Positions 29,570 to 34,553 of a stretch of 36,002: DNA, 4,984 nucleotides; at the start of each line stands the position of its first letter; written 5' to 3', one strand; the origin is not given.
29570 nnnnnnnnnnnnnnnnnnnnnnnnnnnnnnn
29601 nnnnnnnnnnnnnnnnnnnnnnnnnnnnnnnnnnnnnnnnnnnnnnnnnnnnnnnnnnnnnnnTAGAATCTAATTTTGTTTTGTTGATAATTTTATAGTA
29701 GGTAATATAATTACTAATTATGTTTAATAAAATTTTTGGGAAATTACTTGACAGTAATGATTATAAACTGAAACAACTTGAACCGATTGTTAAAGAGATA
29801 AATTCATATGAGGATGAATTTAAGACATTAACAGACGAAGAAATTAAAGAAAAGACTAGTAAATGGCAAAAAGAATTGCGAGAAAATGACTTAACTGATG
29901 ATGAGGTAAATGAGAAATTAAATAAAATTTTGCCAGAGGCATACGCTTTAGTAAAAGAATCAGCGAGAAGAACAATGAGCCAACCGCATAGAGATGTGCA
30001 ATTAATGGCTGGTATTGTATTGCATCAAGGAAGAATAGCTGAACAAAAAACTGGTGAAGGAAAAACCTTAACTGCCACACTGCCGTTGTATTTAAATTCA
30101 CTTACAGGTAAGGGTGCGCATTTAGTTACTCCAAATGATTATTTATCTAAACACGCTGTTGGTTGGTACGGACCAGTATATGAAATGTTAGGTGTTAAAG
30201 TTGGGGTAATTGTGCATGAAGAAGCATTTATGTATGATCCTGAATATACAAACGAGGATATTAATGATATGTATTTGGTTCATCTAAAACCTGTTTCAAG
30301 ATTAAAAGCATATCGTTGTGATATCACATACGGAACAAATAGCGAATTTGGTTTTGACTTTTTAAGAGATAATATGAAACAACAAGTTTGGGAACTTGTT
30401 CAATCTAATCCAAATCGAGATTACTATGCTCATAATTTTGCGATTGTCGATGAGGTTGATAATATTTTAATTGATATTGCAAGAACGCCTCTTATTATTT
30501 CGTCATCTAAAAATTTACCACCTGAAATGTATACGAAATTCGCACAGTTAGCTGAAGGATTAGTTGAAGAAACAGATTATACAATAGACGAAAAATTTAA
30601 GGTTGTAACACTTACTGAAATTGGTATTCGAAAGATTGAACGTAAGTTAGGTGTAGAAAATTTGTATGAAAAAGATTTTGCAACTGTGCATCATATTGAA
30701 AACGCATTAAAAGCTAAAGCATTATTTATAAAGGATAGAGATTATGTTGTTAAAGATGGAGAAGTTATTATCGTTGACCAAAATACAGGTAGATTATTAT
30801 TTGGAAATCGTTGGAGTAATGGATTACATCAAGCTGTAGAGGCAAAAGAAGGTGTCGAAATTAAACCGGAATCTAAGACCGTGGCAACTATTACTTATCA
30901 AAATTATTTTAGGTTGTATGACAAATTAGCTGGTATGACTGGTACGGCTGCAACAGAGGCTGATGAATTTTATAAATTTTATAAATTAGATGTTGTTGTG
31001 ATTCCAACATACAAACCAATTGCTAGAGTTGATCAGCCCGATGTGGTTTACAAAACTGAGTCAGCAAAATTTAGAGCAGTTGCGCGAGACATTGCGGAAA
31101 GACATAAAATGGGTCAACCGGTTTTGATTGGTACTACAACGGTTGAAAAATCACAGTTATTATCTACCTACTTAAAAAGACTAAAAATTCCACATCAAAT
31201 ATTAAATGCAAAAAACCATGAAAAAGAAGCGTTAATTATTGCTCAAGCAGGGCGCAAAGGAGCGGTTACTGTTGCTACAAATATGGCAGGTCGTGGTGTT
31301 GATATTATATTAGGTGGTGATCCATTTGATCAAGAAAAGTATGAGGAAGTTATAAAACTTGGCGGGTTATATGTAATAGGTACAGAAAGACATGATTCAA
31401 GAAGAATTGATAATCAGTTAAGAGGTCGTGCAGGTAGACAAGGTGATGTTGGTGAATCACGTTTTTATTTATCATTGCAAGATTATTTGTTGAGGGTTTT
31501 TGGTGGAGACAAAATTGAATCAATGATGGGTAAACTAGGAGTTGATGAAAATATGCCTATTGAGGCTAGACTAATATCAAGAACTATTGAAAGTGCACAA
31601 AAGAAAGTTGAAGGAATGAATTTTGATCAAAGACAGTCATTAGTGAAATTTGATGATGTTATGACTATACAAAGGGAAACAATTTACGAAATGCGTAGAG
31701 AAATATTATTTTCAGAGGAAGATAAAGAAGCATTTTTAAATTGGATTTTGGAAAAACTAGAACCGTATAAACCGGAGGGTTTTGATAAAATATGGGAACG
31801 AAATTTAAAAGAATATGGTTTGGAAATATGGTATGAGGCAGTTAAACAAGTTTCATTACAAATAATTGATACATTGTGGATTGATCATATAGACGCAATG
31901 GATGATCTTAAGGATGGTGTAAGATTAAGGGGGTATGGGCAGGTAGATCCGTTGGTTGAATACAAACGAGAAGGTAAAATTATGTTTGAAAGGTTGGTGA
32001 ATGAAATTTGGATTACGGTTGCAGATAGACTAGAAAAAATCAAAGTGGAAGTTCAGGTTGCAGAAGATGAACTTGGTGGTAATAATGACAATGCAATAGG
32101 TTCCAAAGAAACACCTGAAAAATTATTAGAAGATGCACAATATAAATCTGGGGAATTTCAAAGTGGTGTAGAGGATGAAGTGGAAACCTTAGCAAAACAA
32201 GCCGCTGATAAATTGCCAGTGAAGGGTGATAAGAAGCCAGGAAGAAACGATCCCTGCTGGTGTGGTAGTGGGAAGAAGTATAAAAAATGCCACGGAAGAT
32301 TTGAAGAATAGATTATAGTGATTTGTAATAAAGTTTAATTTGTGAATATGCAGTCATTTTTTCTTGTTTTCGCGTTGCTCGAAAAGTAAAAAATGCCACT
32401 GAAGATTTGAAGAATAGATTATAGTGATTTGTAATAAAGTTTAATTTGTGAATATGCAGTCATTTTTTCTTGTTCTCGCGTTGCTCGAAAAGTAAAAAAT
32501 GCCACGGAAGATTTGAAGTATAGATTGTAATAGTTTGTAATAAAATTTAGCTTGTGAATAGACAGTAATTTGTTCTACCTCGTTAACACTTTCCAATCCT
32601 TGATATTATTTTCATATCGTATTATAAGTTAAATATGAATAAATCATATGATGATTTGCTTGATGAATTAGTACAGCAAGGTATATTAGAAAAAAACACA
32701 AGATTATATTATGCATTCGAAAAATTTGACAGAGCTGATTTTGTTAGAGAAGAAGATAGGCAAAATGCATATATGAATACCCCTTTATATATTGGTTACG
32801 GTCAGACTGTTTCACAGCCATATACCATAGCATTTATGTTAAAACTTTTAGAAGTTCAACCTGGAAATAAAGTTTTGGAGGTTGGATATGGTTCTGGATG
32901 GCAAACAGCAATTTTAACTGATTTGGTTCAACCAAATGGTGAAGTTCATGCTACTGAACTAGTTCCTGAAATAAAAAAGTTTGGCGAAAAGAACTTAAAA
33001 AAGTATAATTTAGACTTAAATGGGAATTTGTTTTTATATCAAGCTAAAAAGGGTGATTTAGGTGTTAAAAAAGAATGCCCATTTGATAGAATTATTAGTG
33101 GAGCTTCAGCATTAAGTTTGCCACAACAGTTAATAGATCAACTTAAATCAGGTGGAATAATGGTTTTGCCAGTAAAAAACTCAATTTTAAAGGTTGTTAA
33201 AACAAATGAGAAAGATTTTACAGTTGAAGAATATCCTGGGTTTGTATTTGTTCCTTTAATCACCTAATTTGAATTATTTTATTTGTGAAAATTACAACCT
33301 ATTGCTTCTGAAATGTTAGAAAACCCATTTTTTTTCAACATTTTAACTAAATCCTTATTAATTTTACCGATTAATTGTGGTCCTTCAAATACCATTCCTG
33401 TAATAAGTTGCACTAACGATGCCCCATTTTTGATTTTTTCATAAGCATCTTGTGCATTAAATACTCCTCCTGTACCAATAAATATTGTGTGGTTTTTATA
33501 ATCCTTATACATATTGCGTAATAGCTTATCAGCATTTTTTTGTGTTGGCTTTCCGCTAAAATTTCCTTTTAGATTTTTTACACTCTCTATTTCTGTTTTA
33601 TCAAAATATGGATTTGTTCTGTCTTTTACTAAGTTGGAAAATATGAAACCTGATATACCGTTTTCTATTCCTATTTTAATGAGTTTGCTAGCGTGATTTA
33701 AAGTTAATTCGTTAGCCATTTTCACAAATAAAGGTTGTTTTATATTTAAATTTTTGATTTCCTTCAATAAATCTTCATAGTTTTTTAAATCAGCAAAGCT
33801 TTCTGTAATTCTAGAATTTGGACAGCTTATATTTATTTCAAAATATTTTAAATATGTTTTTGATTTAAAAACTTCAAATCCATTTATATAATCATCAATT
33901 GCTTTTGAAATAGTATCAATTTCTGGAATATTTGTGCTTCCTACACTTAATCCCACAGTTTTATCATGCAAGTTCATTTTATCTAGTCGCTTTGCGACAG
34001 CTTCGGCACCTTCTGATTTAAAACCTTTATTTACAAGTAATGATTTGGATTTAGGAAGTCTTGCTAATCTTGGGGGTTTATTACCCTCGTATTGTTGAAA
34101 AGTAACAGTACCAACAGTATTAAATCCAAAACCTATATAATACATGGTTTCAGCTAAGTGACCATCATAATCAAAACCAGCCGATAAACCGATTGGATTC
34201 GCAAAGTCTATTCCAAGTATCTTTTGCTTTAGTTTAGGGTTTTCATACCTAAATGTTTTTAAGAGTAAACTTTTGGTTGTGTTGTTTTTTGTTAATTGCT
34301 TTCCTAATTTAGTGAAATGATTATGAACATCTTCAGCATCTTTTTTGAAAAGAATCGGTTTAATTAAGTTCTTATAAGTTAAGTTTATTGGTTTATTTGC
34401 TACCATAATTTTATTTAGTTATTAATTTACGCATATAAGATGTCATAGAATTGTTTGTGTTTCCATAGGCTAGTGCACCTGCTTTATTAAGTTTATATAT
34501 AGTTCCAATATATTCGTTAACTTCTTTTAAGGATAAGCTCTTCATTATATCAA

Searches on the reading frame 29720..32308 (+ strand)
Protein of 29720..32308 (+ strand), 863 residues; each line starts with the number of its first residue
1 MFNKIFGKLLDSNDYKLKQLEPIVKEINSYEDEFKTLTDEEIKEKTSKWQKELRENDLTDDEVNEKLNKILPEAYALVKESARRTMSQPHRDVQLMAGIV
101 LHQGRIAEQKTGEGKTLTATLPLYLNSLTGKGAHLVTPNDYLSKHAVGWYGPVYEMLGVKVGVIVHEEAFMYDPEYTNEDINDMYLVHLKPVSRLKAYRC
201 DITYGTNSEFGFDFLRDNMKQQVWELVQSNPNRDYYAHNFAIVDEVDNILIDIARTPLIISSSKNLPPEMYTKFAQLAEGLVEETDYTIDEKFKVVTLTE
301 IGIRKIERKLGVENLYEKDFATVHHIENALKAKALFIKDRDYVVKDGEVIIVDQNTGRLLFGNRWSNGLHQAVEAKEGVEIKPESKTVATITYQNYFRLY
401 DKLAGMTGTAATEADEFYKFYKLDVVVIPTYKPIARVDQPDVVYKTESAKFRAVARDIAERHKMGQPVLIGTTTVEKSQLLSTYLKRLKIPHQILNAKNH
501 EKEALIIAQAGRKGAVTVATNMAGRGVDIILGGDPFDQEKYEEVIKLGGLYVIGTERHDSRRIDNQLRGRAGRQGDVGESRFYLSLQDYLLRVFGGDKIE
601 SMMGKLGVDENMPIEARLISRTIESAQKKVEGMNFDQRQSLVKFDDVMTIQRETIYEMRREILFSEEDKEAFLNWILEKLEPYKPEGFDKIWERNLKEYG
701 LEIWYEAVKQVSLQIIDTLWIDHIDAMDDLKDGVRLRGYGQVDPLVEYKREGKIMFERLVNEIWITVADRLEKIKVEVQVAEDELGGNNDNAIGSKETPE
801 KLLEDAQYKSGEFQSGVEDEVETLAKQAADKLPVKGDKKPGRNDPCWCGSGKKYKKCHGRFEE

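Call 23: search_protein_families(library=pfam, proteins=[window:29720-32308:+], max_evalue=0.001)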
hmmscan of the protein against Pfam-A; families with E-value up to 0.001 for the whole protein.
window:29720-32308:+ (863 aa): 6 families
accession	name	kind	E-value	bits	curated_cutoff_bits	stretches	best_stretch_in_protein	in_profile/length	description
PF07517.20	SecA_DEAD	-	2.6e-104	349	24.6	1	11-417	7-289/290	SecA DEAD-like domain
PF21090.3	P-loop_SecA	-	3.1e-79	265.8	27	2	433-535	1-103/205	SecA P-loop domain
PF07516.18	SecA_SW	-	1.4e-40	140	26.7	2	692-772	119-197/200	SecA Wing and Scaffold domain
PF01043.26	SecA_PP_bind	-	9.9e-38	129.6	23.5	1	269-374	4-110/110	SecA preprotein cross-linking domain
PF02810.21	SEC-C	-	7.2e-11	42.2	20.4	1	842-860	1-19/19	SEC-C motif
PF00271.37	Helicase_C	-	0.00092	19.9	23.5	0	454-529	6-81/110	Helicase conserved C-terminal domain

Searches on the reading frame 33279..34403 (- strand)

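Call 23: search_protein_families(library=pfam, proteins=[window:33279-34403:-], max_evalue=0.001)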
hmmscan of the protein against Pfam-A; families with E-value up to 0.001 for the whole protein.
window:33279-34403:- (374 aa): 1 family
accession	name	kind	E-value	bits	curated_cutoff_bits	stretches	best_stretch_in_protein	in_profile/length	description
PF01180.27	DHO_dh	-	8.5e-55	186.4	27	1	58-356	2-291/291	Dihydroorotate dehydrogenase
